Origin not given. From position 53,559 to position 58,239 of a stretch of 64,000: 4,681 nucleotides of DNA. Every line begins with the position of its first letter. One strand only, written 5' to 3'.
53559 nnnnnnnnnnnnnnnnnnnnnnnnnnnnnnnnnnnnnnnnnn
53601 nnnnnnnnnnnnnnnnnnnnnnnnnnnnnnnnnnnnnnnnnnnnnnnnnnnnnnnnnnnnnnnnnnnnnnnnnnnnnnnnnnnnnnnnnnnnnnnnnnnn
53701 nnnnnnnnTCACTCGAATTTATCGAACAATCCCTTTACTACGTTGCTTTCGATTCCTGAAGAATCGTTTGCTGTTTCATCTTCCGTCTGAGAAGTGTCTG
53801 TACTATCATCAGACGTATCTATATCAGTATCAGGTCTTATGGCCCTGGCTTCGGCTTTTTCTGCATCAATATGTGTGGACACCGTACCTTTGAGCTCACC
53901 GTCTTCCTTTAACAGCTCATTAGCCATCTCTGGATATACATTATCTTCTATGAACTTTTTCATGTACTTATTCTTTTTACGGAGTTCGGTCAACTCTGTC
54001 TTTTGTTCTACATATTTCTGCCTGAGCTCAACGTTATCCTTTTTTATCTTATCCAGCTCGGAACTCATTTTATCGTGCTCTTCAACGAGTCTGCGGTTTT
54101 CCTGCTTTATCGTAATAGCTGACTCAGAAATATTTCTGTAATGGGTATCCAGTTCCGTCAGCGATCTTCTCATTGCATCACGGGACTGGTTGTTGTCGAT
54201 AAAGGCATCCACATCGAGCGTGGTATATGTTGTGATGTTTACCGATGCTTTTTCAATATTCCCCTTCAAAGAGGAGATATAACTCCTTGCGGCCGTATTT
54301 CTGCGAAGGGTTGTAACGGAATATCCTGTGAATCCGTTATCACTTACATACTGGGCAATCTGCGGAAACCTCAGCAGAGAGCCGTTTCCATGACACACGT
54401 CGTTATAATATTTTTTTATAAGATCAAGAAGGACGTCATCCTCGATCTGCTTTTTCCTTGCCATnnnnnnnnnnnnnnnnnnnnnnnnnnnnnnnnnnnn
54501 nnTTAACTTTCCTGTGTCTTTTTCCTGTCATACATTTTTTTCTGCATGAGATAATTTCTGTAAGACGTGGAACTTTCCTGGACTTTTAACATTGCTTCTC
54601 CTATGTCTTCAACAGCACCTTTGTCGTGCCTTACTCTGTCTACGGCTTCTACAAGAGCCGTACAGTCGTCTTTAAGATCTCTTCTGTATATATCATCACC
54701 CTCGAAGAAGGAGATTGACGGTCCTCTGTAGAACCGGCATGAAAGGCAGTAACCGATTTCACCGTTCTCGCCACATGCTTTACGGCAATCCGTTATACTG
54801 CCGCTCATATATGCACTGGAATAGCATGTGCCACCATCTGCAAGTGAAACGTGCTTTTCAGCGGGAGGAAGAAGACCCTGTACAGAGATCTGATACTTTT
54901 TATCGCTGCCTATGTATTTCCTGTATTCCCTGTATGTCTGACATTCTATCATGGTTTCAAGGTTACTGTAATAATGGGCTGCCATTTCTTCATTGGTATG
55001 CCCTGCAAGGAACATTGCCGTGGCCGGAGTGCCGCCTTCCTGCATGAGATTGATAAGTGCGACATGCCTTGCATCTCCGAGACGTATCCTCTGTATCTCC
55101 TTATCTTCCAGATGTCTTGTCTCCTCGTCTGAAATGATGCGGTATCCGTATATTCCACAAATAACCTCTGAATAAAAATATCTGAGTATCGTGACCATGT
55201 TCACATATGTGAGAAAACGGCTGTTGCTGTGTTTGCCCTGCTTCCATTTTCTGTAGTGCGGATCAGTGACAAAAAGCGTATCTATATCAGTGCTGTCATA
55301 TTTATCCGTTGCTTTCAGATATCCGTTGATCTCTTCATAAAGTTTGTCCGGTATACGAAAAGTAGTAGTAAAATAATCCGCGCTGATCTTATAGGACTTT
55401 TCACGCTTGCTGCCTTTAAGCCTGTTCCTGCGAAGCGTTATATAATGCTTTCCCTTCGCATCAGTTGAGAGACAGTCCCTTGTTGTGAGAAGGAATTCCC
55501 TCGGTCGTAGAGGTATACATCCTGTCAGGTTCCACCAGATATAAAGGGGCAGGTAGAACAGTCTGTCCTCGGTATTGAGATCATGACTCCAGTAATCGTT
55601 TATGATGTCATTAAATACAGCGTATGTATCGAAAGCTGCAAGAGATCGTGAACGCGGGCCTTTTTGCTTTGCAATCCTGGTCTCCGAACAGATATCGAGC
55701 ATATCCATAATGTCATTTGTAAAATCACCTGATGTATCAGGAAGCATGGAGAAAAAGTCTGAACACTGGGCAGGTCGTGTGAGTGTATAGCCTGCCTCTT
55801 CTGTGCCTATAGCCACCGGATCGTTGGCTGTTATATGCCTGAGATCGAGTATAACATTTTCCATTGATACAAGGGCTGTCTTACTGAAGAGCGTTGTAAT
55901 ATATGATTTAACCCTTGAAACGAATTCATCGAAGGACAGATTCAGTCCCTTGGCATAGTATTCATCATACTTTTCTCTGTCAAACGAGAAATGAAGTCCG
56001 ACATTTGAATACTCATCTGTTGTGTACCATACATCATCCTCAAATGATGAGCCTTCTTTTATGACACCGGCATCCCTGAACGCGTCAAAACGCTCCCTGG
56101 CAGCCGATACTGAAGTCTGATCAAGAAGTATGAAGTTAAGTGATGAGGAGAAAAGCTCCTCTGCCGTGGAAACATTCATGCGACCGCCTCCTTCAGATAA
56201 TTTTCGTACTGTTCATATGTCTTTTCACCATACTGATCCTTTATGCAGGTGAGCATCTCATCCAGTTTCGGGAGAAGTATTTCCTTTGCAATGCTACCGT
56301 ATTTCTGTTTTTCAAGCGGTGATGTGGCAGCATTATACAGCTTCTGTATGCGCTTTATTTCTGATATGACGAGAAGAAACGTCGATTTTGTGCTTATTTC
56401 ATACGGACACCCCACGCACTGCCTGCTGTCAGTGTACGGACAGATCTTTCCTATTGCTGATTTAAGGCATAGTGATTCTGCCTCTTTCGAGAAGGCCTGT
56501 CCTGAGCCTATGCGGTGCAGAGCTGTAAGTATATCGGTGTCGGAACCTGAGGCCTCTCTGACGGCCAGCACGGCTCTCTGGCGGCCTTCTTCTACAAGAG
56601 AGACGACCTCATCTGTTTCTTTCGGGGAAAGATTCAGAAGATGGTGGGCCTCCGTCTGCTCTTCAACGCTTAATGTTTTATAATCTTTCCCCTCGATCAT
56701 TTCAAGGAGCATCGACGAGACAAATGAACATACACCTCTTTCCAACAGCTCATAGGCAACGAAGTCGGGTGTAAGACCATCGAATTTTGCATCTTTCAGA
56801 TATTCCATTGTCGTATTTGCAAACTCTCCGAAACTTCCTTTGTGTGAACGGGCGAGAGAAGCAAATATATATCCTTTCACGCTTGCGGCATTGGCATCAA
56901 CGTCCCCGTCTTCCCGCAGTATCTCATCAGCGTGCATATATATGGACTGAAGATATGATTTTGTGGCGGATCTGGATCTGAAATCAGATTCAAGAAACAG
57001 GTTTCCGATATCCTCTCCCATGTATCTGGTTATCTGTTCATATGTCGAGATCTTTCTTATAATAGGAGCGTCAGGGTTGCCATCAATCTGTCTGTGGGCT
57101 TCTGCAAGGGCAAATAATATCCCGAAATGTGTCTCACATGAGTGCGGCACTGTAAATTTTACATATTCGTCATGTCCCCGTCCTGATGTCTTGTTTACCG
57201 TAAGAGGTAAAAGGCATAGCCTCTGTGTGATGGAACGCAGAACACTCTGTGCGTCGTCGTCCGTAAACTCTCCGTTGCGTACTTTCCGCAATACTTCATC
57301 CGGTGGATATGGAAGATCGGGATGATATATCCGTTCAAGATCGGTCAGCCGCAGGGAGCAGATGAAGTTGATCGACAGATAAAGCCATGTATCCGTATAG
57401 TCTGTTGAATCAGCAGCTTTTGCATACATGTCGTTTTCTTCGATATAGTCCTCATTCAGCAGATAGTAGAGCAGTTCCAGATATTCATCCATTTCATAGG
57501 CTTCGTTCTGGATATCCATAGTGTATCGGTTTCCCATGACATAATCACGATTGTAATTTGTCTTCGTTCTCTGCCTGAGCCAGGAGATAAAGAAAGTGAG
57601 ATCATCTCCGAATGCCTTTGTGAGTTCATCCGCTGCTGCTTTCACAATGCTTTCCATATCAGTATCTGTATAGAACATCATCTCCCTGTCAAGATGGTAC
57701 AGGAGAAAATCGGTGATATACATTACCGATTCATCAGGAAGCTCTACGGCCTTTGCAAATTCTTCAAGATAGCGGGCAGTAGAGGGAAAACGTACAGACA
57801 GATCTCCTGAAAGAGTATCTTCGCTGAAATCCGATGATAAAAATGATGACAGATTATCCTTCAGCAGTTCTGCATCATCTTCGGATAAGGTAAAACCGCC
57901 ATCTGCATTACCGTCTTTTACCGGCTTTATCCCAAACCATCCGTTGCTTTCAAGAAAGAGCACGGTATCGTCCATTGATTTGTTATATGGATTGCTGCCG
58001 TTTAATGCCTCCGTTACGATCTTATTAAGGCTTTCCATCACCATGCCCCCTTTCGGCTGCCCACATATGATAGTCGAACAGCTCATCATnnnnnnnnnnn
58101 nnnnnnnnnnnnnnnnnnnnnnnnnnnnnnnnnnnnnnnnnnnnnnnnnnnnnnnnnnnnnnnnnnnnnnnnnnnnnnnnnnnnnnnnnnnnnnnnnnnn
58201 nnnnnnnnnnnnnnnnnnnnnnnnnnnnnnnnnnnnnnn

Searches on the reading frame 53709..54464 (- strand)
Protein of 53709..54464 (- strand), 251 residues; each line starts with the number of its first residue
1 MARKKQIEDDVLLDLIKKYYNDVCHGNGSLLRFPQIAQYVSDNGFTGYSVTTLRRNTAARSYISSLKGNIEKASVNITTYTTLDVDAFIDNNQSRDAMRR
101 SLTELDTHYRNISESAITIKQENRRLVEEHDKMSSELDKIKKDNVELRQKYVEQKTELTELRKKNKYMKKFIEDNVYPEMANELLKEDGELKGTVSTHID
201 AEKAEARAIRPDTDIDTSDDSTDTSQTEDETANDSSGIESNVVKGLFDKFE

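Call 9: search_protein_families(library=pfam, proteins=[window:53709-54464:-])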
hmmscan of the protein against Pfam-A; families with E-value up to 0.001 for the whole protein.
window:53709-54464:- (251 aa): 0 families

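Call 50: search_protein_families(library=padloc, proteins=[window:53709-54464:-], max_evalue=0.01)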
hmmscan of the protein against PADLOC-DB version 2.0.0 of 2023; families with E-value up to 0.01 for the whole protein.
window:53709-54464:- (251 aa): 1 family
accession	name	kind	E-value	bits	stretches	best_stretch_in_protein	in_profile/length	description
PDLC00403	SduA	-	0.00034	17.9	1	51-191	54-193/360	DUF4263 domain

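Call 67: search_protein_families(library=ncbifam, proteins=[window:53709-54464:-], max_evalue=0.001)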
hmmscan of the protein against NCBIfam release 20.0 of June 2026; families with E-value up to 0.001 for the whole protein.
window:53709-54464:- (251 aa): 1 family
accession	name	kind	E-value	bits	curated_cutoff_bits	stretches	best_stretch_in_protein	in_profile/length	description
TIGR04211.1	SH3_and_anchor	equivalog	9.3e-05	22.1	65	0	55-149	60-160/198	TIGR04211 family SH3 domain-containing protein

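Call 68: search_protein_families(library=pfam, proteins=[window:53709-54464:-], max_evalue=10)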
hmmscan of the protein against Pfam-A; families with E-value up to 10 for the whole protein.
window:53709-54464:- (251 aa): 18 families
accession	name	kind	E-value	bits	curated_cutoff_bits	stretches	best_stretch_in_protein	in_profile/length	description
PF18757.6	Nmad5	-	0.0027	18.2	27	1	79-191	76-187/206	Nucleotide modification associated domain 5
PF05837.17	CENP-H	-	0.005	17.2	29.9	1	106-188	81-160/202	Centromere protein H (CENP-H)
PF05917.16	DUF874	-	0.013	15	21.9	1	93-205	138-249/398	Helicobacter pylori protein of unknown function (DUF874)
PF25450.1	Rab11-FIP3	-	0.036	14.8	31.9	1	92-171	39-118/125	Rab11-FIP3-like domain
PF07888.16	CALCOCO1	-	0.049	13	36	1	97-212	91-193/496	Calcium binding and coiled-coil domain (CALCOCO1) like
PF02403.27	Seryl_tRNA_N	-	0.056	14.1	28.2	2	81-160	24-99/108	Seryl-tRNA synthetase N-terminal domain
PF04977.20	DivIC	-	0.14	12.5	28.9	1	144-181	19-57/80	Septum formation initiator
PF06785.16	UPF0242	-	0.17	12.3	33.5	1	91-165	66-141/194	Uncharacterised protein family (UPF0242) N-terminus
PF14662.11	KASH_CCD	-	0.24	11.8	43.3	1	94-172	61-139/191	Coiled-coil region of CCDC155 or KASH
PF06156.18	YabA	-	0.27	12.3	30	1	97-163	5-68/103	Initiation control protein YabA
PF01496.24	V_ATPase_I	-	0.29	9.4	30.7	1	50-170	26-141/815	V-type ATPase 116kDa subunit family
PF12308.13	Noelin-1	-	0.39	11.3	25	1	91-146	30-85/100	Neurogenesis glycoprotein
PF07851.19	TMEM120A-B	-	0.55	9.9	29.8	1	102-172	4-75/324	TMEM120A/B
PF10234.14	Cluap1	-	0.6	9.9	25.8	1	72-194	127-240/268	Clusterin-associated protein-1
PF19579.4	FtsL_2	-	0.64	10.4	24.6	1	131-176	39-84/100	Bacteriodetes cell division protein (FtsL-like)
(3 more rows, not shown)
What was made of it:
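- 53709..54464 (-): 251-aa coiled-coil protein, the fourth gene of the recombinase module. By position it corresponds to GinD/Srap/TnpC. No significant family hits (calls 9, 68).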

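Call 69: search_protein_families(library=phrogs, proteins=[window:53709-54464:-], max_evalue=0.1)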
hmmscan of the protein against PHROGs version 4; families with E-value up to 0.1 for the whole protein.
window:53709-54464:- (251 aa): 8 families
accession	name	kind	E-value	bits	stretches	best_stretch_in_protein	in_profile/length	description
phrog_1965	-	unknown function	0.0003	22.3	1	47-179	48-172/208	-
phrog_368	-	unknown function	0.0033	18.4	1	118-189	83-152/239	-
phrog_21612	-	transcription regulation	0.0034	17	1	94-177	451-533/600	RNA polymerase sigma factor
phrog_25820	-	lysis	0.0054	17.2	1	91-172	32-113/265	endolysin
phrog_1244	-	unknown function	0.0082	16.5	1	121-174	26-79/157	-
phrog_29491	-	unknown function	0.021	16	1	125-171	10-56/101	-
phrog_13644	-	unknown function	0.097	14.2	0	118-184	10-76/113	-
phrog_3671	-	unknown function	0.099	13.9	0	120-168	35-83/87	-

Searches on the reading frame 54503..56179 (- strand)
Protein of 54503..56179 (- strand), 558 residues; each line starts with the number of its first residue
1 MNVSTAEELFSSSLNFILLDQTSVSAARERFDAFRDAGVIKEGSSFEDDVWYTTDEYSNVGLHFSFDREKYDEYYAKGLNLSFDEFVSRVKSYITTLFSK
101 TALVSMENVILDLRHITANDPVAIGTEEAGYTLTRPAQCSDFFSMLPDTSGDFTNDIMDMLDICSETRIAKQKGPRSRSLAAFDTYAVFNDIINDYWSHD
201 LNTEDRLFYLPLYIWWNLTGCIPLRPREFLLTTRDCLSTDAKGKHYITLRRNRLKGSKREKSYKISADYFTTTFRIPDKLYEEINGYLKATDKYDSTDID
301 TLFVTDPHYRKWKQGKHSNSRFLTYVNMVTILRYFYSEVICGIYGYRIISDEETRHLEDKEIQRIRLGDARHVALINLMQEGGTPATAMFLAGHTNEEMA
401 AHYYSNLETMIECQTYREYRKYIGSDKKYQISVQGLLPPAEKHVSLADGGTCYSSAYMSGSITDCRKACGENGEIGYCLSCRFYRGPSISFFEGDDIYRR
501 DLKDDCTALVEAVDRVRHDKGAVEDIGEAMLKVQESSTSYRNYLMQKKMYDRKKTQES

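Call 9: search_protein_families(library=pfam, proteins=[window:54503-56179:-])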
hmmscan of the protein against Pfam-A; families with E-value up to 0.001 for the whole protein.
window:54503-56179:- (558 aa): 0 families

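Call 50: search_protein_families(library=padloc, proteins=[window:54503-56179:-], max_evalue=0.01)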
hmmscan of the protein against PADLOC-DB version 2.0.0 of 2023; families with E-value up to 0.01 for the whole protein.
window:54503-56179:- (558 aa): 0 families

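Call 67: search_protein_families(library=ncbifam, proteins=[window:54503-56179:-], max_evalue=0.001)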
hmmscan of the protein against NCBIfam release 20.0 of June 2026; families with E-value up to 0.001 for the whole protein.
window:54503-56179:- (558 aa): 0 families

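Call 68: search_protein_families(library=pfam, proteins=[window:54503-56179:-], max_evalue=10)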
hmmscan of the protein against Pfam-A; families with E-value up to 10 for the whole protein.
window:54503-56179:- (558 aa): 1 family
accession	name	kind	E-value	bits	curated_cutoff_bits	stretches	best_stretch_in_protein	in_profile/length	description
PF00589.27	Phage_integrase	-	0.015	15.5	27.1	1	361-406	122-168/172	Phage integrase family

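Call 69: search_protein_families(library=phrogs, proteins=[window:54503-56179:-], max_evalue=0.1)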
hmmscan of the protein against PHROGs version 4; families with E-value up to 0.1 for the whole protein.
window:54503-56179:- (558 aa): 1 family
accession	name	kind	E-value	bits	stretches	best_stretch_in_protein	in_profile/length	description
phrog_1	-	integration and excision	0.024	14.9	1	329-407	376-436/611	integrase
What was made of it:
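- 54503..56179 (-): 558-aa large tyrosine recombinase, with motifs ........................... Pfam Phage_integrase E=0.015 over the catalytic end (call 68). phrog_1 E=0.024 (call 69).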

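Call 109: search_protein_representatives(protein=window:54503-56179:-)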
Query: 558 residues. Proteins with E-value up to 0.001 (for the whole library): 829; up to 1e-10: 675; up to 1e-30: 218. The best 150 are listed.
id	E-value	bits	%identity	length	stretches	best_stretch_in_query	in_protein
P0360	1.3e-178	611.3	50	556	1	1-549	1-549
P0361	1.6e-169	581.3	50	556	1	1-551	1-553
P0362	1.2e-157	542.2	45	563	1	2-552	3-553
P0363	2.3e-138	478.5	42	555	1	1-548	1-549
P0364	3.3e-138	478.0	41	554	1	18-551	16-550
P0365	1.6e-135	469.2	44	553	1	3-553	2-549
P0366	8.0e-134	463.6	41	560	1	3-556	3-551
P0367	4.5e-126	438.0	40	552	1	15-551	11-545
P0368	6.3e-124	430.9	39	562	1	5-548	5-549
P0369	3.9e-122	425.0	39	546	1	12-548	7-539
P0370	3.0e-120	418.7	39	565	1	12-553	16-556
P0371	2.7e-115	402.4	40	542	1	15-555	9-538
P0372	1.1e-114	400.4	38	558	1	12-546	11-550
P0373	2.4e-114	399.2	37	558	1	22-553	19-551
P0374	6.0e-114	398.0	38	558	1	18-553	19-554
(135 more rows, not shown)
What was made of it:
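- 54503..56179 (-): Family of 829 clusters at 50% identity (call 109).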

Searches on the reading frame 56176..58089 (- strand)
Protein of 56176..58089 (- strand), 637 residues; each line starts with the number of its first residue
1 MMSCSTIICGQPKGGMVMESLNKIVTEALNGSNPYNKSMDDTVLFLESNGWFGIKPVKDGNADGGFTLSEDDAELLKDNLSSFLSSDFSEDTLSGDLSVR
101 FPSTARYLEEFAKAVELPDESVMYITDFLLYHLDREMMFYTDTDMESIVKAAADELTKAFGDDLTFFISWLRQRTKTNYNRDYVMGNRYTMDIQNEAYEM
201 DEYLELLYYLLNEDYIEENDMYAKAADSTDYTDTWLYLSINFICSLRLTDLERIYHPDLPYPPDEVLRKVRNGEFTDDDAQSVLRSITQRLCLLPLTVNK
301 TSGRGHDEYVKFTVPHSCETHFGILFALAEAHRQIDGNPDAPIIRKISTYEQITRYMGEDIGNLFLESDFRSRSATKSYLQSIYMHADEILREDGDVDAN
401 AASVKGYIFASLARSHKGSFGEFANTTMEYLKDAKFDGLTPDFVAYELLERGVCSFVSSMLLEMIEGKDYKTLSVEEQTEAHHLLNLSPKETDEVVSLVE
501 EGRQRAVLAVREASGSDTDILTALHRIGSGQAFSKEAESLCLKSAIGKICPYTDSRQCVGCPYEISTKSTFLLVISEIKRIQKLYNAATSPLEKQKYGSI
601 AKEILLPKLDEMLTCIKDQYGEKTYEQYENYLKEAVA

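Call 9: search_protein_families(library=pfam, proteins=[window:56176-58089:-])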
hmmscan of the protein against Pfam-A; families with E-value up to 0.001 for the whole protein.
window:56176-58089:- (637 aa): 0 families

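Call 50: search_protein_families(library=padloc, proteins=[window:56176-58089:-], max_evalue=0.01)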
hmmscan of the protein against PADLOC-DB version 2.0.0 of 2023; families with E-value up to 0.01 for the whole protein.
window:56176-58089:- (637 aa): 0 families

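Call 67: search_protein_families(library=ncbifam, proteins=[window:56176-58089:-], max_evalue=0.001)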
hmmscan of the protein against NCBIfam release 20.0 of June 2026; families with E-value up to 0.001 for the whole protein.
window:56176-58089:- (637 aa): 0 families

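Call 68: search_protein_families(library=pfam, proteins=[window:56176-58089:-], max_evalue=10)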
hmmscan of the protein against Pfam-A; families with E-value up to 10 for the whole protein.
window:56176-58089:- (637 aa): 3 families
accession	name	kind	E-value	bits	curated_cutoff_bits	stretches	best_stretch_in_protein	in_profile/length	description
PF22601.2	RIM2a_ZnF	-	0.18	12.2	27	1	545-571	12-38/52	RIM2-alpha zinc finger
PF17742.6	Fndc10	-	0.19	12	27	1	283-318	112-147/157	Fibronectin type III domain-containing protein 10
PF03469.19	XH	-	0.22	11.9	22.2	1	583-634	38-88/131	XH domain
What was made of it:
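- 56176..58089 (-): 637-aa middle protein of the module, probably with a tyrosine-recombinase fold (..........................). No HMM hit (calls 9, 68).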

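Call 69: search_protein_families(library=phrogs, proteins=[window:56176-58089:-], max_evalue=0.1)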
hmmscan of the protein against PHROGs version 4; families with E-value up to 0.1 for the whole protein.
window:56176-58089:- (637 aa): 2 families
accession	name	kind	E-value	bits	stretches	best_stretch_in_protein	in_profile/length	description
phrog_19637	-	unknown function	0.013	16.4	1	450-461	19-30/34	-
phrog_2492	-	unknown function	0.097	13.7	0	312-336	49-72/83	-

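Call 81: search_dna_similar(query=window:56176-58089:-, collection=plasmids, mode=protein, max_evalue=0.001, max_rows=15)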
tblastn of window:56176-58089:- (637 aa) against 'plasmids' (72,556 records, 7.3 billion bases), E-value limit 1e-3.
Records with a match: 1; places in all: 1; records where one place covers at least 80% of the query: 0.
Best place of each record, by identity: <60% 1.
By first word of the organism name: Paenibacillus 1.
By predicted mobility (MOB-suite, as given by PLSDB): non-mobilizable 1.
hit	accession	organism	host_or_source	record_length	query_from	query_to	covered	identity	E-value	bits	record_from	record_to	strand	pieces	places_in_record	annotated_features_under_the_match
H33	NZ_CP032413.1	Paenibacillus lautus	single colony,Tattoo ink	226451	224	627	63%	21.4%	5e-9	67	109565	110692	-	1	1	helix-turn-helix domain-containing protein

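Call 82: get_annotated_region(hit=H33, flank=5000)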
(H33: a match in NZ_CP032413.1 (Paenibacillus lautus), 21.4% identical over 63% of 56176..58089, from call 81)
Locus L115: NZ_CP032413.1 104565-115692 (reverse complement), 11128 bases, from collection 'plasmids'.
description: Paenibacillus lautus strain E7593-69 plasmid pAZOPL1, complete sequence
organism: Paenibacillus lautus (NCBI taxid 1401)
taxonomy: Bacteria; Bacillota; Bacilli; Bacillales; Paenibacillaceae; Paenibacillus; Paenibacillus lautus
host: -; source: single colony,Tattoo ink; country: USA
typing (MOB-suite, as given by PLSDB): non-mobilizable
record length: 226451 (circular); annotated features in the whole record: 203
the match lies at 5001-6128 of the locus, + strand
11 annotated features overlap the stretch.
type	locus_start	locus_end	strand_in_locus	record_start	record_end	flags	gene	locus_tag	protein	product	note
CDS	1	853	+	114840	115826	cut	-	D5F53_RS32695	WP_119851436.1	helix-turn-helix domain-containing protein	-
CDS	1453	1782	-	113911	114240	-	-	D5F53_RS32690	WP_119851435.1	YolD-like family protein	-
CDS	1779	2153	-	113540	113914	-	-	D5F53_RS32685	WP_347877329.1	hypothetical protein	-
CDS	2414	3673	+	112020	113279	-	-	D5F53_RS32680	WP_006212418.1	hypothetical protein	-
CDS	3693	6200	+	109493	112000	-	-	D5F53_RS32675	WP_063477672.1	helix-turn-helix domain-containing protein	-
CDS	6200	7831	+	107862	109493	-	-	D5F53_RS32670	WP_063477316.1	tyrosine-type recombinase/integrase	-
CDS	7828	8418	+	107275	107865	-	-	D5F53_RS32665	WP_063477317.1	hypothetical protein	-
CDS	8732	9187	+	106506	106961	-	-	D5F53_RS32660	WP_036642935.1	DUF4367 domain-containing protein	-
CDS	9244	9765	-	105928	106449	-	-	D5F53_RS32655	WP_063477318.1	hypothetical protein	-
CDS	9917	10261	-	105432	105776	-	-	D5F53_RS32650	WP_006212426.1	YolD-like family protein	-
CDS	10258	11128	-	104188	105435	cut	-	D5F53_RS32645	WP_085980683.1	DNA polymerase IV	-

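Call 110: predict_structure(protein=window:56176-58089:-)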
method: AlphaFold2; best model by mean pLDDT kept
length: 637 residues; sequences in the alignment: 1
mean_pLDDT: 38.9   pTM: 0.24
mean pLDDT of the five models: 38.9, 33.9, 33.9, 33.6, 32.3
residues with pLDDT >= 90: 0; 70-90: 1; 50-70: 78; < 50: 558
segments of 3 or more residues with pLDDT < 50: 1-251, 253-256, 270-273, 283-470, 472-574
pLDDT, mean of each block of 10 residues (from residue 1): 21 32 37 34 32 32 30 40 35 34 35 36 35 35 40 39 37 32 25 27 31 32 34 36 38 48 57 49 47 34 31 34 37 37 32 41 39 35 40 40 44 40 42 38 37 35 38 47 41 44 39 38 35 33 33 33 40 52 58 59 59 55 59 53
secondary structure, 60 per line:
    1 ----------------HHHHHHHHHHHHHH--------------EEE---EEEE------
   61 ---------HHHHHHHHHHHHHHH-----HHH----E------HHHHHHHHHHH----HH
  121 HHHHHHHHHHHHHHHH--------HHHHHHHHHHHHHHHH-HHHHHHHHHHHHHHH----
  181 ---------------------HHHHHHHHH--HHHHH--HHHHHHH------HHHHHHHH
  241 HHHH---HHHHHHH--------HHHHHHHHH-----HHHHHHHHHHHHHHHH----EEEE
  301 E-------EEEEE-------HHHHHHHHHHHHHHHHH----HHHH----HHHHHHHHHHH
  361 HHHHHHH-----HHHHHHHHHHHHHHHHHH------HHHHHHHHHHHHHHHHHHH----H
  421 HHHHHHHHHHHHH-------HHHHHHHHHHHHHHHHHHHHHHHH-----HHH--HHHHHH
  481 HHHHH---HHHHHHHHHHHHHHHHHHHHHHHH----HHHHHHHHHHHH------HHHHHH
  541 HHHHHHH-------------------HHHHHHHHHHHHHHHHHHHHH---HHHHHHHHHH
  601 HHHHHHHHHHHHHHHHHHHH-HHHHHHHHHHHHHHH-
elements in order: H17-30 E45-47 E51-54 H70-84 H104-114 H119-136 H145-160 H162-176 H202-210 H213-217 H220-226 H233-244 H248-254 H263-271 H277-292 E297-301 E309-313 H321-337 H342-345 H350-367 H373-390 H397-415 H420-433 H441-464 H475-485 H489-512 H517-528 H535-547 H567-587 H591-620 H622-636
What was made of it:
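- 56176..58089 (-): The AF2 single-sequence model was unusable (call 110).
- Tried and rejected: AlphaFold2 on the 637-aa protein without an alignment: mean pLDDT 39, unusable, so no fold search was run (call 110).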
